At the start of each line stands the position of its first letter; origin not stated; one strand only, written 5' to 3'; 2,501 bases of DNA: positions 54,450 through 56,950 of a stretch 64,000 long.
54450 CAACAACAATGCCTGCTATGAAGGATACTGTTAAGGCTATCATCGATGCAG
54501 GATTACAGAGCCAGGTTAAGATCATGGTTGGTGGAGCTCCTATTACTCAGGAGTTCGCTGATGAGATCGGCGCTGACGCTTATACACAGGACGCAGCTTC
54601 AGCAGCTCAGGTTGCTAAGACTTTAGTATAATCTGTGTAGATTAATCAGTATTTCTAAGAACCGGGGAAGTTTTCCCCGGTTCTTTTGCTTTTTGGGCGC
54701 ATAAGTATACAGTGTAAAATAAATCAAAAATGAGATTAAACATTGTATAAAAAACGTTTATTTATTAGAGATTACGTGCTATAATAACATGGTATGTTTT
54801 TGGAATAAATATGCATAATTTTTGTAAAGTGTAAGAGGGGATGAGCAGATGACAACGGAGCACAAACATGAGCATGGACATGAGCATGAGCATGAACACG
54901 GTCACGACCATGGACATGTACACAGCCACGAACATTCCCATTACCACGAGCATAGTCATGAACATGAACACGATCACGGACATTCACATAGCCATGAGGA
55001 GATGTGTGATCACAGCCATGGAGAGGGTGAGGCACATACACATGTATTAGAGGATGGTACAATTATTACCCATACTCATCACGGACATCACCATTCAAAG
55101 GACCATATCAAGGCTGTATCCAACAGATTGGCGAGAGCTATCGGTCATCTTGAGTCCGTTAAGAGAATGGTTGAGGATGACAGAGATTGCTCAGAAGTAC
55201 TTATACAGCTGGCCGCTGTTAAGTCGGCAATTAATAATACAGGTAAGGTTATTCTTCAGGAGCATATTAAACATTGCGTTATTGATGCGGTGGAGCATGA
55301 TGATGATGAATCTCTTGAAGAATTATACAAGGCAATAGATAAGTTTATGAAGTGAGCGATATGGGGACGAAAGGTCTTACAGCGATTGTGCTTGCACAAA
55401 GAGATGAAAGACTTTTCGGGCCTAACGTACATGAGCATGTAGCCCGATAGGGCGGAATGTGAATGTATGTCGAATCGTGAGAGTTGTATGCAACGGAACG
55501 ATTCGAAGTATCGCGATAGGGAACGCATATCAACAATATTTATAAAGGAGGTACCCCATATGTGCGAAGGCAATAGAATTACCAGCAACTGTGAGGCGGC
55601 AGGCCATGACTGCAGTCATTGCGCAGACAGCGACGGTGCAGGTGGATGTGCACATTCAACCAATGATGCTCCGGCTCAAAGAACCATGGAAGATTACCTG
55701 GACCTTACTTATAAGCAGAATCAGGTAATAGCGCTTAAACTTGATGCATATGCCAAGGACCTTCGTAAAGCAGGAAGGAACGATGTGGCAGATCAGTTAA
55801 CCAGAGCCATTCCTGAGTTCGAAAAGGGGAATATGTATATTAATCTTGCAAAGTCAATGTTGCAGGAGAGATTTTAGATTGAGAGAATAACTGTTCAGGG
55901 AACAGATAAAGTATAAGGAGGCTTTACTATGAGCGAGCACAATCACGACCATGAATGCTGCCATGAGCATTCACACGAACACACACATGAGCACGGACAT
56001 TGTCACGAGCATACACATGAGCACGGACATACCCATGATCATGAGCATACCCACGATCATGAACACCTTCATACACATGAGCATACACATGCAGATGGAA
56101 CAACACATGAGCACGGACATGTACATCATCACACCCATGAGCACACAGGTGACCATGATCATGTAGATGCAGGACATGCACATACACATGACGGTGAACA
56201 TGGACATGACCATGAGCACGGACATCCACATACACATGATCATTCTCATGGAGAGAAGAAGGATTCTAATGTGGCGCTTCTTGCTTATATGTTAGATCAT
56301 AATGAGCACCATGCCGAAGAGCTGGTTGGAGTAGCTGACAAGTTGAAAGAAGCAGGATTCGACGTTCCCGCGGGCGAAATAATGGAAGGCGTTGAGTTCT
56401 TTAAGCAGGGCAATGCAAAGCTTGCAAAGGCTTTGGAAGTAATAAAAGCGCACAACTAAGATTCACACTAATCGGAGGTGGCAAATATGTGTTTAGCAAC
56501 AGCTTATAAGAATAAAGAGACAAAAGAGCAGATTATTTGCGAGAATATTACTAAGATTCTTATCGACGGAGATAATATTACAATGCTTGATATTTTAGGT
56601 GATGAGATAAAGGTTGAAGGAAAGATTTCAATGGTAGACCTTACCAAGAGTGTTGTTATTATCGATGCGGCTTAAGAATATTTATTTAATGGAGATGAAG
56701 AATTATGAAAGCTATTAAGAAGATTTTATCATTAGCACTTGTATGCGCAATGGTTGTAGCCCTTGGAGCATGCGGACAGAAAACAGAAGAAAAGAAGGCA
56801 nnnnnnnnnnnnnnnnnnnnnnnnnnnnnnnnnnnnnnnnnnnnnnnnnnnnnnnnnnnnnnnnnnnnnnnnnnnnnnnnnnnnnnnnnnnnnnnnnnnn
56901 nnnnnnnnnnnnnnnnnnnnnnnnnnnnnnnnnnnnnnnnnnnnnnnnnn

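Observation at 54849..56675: Putative nickel sensing, buffering and delivery module adjacent to the CODH/ACS cluster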

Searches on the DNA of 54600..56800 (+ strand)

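Call 4: search_rna_families(source=window, start=54600, end=56800, threshold=evalue, max_evalue=1, show_alignments=3)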
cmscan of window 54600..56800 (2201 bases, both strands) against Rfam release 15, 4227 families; matches with E-value up to 1: 7.
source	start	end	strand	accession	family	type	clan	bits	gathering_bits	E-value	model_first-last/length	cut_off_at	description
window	55357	55513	+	RF01699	Clostridiales-1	Gene; sRNA;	-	99.9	48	7.3e-23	1-166/166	no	Clostridiales-1 RNA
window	54650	54720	-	RF02029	sraA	Gene; sRNA;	-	24.8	56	0.61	1-95/95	no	sraA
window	56011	56082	-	RF04154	mir-1277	Gene; miRNA;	-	24.1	81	0.18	1-78/78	no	mir-1277 microRNA precursor family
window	56009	56086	-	RF03461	MIR842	Gene; miRNA;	-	23.3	85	0.15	1-127/127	no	MIR842 microRNA precursor family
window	56007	56088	-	RF04176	mir-3149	Gene; miRNA;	-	23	100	0.29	1-83/83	no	mir-3149 microRNA precursor family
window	54600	54695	+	RF00558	L20_leader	Cis-reg; leader;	-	21.1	58.7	0.41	42-127/127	5'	Ribosomal protein L20 leader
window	56007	56093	-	RF04196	MIR5638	Gene; miRNA;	-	15.8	500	0.12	1-464/464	no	MIR5638 microRNA precursor family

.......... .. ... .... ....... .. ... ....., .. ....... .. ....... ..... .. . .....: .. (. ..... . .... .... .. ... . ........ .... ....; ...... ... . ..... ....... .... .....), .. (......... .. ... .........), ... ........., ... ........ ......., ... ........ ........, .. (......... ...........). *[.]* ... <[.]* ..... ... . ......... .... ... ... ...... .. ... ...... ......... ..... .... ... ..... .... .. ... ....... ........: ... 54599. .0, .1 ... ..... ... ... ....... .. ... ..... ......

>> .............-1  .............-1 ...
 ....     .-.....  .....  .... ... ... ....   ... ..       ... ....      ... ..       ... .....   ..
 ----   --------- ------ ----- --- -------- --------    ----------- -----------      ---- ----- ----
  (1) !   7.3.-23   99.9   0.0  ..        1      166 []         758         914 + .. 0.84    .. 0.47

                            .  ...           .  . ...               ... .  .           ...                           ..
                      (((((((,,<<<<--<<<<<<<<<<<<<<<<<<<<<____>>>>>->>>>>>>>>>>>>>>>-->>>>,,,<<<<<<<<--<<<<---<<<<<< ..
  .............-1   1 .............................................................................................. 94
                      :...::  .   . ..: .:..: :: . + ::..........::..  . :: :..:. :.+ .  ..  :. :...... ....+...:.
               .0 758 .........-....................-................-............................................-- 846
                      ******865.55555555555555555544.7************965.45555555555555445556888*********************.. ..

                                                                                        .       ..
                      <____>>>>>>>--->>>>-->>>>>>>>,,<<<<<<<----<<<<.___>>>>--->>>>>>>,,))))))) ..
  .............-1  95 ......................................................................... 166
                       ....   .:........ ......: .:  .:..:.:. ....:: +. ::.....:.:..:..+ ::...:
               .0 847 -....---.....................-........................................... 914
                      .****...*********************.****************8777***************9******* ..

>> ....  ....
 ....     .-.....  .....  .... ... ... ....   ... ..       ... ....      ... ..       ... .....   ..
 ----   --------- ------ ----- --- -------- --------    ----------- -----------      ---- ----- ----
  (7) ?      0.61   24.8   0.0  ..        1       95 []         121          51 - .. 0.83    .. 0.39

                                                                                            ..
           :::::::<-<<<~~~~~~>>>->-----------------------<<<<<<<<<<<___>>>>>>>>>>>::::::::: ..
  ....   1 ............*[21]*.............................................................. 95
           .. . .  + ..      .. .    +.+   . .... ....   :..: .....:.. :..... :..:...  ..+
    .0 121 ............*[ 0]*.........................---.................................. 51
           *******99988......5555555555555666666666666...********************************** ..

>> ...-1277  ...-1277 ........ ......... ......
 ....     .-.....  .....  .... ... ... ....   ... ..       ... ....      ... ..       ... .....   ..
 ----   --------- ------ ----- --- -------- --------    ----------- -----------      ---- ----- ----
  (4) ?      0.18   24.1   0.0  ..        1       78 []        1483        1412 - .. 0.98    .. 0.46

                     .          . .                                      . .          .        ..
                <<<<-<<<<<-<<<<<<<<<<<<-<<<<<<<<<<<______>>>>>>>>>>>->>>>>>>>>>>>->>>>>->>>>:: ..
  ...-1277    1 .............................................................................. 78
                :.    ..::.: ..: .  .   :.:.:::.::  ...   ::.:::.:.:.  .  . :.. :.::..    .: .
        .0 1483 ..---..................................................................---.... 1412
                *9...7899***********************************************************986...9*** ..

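Call 19: search_rna_families(sources=[L007, L008, L009, L010, L012], threshold=gathering)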
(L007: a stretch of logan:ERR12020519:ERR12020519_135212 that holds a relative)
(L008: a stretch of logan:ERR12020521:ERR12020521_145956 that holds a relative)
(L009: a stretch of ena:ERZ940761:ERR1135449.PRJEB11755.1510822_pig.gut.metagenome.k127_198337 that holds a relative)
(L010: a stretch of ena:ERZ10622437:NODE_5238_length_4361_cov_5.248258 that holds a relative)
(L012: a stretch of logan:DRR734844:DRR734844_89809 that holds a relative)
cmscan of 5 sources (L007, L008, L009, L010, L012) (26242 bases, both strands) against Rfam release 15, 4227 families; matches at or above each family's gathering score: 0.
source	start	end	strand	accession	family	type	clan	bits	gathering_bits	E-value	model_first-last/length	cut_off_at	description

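Call 72: search_rna_families(sources=[L134, L138, L141, L142, L144, L149, L151, L211, L133], threshold=gathering)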
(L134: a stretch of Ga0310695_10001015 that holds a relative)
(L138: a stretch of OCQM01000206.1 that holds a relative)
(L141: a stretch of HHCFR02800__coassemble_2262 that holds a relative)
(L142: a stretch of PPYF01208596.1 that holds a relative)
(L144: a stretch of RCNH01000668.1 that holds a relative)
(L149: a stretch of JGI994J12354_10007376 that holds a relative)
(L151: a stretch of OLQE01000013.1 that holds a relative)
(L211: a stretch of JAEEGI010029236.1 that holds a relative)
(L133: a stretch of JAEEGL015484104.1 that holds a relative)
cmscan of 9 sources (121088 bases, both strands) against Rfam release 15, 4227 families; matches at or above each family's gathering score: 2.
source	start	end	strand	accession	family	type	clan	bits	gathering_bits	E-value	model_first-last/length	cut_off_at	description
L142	17151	17368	+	RF01699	Clostridiales-1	Gene; sRNA;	-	100.7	48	2.5e-21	1-166/166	no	Clostridiales-1 RNA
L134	20125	20197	+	RF00005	tRNA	Gene; tRNA;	CL00001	57.7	29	1.4e-09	1-71/71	no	tRNA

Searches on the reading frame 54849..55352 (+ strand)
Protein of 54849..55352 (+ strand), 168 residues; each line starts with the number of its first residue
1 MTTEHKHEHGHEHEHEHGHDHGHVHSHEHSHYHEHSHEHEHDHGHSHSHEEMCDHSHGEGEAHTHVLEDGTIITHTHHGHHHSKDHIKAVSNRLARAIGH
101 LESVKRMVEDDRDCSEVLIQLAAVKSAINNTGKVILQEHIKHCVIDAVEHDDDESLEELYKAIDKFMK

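Call 3: search_protein_families(library=pfam, proteins=[window:54849-55352:+], max_evalue=1)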
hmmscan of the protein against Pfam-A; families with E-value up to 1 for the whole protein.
window:54849-55352:+ (168 aa): 2 families
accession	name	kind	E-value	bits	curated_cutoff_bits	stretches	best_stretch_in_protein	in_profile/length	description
PF02583.22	Trns_repr_metal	-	9.1e-28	96.9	22.8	1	88-165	3-78/78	Metal-sensitive transcriptional repressor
PF13747.11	DUF4164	-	0.14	13.1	27.2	1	83-124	2-44/89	Domain of unknown function (DUF4164)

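Call 6: search_protein_families(library=ncbifam, proteins=[window:54849-55352:+], max_evalue=1)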
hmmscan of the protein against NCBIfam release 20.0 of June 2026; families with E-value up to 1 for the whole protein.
window:54849-55352:+ (168 aa): 6 families
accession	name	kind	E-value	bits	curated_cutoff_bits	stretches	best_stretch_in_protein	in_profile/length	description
NF052430.1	repress_RicR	exception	1.2e-13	51.5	175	1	79-161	3-82/93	copper-sensing transcriptional repressor RicR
NF008464.0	PRK11352.1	equivalog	6.5e-09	36.1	133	1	83-145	4-66/91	formaldehyde-responsive transcriptional repressor FrmR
NF011613.0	PRK15039.1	equivalog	1.7e-08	35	138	1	82-168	4-90/90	Ni(II)/Co(II)-binding transcriptional repressor RcnR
NF033849.1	ser_rich_anae_1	subfamily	0.0047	14.3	650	1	7-92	303-393/1163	serine-rich protein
NF001475.0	PRK00326.2-1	equivalog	0.065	13.2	257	1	97-146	51-107/149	division/cell wall cluster transcriptional repressor MraZ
NF045523.1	MXAN_5453_fam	exception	0.82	8.1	500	0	112-141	244-273/544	MXAN_5453 family MXYO-CTERM-anchored protein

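Call 29: search_solved_structures(query=window:54849-55352:+, max_evalue=0.001, show_alignments=3)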
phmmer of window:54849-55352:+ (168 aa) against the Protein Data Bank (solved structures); distinct sequences matched with E-value up to 0.001: 10.
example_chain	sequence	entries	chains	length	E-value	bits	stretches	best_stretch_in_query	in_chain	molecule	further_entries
5fmn_A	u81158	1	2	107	1.3e-19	73.8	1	75-167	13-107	INRS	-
6ahx_A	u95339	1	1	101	7.5e-16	61.6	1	75-161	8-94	Putative cytosolic protein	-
4m1p_A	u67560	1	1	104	4.5e-15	59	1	76-168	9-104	Copper-sensitive operon repressor (CsoR)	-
3aai_A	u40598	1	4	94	1.9e-11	47.2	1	78-163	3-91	Copper homeostasis operon regulatory protein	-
4adz_A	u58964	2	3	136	3e-11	46.6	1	68-167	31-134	CSOR | COPPER SENSITIVE OPERON REPRESSOR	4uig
7mq1_A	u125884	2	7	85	5.1e-10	42.6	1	93-165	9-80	Copper-sensing transcriptional repressor csoR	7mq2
2hh7_A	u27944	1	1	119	1.2e-09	41.4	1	88-163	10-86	Hypothetical protein CsoR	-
7mq3_A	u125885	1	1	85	1.3e-09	41.2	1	93-165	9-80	Copper-sensing transcriptional repressor csoR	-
5lbm_A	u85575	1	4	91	4.2e-06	29.8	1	87-144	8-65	Transcriptional repressor FrmR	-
5lcy_A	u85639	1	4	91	4.8e-05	26.4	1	82-149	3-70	Frmr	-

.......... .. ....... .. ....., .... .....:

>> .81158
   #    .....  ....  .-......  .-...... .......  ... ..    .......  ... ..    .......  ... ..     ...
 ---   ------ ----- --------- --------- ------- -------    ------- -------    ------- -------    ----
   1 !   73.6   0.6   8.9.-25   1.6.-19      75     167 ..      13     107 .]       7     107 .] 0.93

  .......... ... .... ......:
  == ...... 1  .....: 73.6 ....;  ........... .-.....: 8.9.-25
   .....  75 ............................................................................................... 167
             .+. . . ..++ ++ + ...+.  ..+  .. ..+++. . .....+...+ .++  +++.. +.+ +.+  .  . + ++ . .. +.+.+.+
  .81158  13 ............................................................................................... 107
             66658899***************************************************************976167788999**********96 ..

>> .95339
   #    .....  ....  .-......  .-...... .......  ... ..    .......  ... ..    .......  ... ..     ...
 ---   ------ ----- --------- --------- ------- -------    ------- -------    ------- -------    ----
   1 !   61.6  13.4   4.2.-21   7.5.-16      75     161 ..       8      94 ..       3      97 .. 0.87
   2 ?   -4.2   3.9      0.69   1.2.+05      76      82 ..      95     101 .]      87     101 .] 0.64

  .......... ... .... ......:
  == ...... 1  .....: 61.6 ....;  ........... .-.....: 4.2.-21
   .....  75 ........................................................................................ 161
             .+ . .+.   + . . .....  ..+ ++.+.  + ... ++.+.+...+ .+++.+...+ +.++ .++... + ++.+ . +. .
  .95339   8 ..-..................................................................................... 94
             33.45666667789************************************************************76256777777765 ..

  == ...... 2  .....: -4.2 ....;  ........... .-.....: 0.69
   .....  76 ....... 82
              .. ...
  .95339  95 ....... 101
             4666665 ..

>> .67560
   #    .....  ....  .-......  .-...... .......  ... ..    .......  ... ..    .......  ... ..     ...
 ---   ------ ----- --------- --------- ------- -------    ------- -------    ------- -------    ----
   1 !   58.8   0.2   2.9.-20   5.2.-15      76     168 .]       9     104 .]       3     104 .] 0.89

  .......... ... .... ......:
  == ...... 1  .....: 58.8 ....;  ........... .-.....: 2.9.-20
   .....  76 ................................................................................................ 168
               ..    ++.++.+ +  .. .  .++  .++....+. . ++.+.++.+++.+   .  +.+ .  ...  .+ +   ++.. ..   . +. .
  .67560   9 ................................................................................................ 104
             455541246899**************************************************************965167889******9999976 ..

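Call 67: list_cluster_members(proteins=[window:54849-55352:+, window:55560-55874:+, window:55929-56456:+, window:56487-56672:+, window:59237-60820:+])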
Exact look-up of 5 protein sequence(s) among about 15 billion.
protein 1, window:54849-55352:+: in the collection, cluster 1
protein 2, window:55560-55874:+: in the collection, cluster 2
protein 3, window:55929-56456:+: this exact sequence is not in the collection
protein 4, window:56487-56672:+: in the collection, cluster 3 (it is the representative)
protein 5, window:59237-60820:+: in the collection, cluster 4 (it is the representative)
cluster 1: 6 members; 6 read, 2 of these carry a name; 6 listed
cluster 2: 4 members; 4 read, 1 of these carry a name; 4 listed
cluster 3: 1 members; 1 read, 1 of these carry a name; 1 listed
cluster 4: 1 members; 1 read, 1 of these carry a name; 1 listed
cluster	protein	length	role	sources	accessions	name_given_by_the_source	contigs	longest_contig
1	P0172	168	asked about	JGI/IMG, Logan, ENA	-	-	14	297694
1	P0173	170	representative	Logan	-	-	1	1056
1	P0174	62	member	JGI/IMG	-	DNA-binding FrmR family transcriptional regulator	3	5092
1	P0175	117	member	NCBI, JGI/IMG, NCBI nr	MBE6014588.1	MAG: metal-sensing transcriptional repressor [Lachnospiraceae bacterium] | DNA-binding FrmR family transcriptional regulator | metal-sensing transcriptional repressor [Lachnospiraceae bacterium]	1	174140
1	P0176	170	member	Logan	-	-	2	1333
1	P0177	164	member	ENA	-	-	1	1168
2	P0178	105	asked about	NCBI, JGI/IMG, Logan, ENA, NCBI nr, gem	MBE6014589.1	MAG: hypothetical protein E7241_04390 [Lachnospiraceae bacterium] | hypothetical protein | hypothetical protein [Lachnospiraceae bacterium]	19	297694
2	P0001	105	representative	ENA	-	-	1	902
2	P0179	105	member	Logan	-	-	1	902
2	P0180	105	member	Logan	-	-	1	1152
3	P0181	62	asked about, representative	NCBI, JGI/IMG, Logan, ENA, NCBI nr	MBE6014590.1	MAG: CooT family nickel-binding protein [Lachnospiraceae bacterium] | predicted RNA-binding protein | CooT family nickel-binding protein [Lachnospiraceae bacterium]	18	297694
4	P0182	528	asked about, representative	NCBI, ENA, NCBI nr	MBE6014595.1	MAG: peptide chain release factor 3 [Lachnospiraceae bacterium] | peptide chain release factor 3 [Lachnospiraceae bacterium]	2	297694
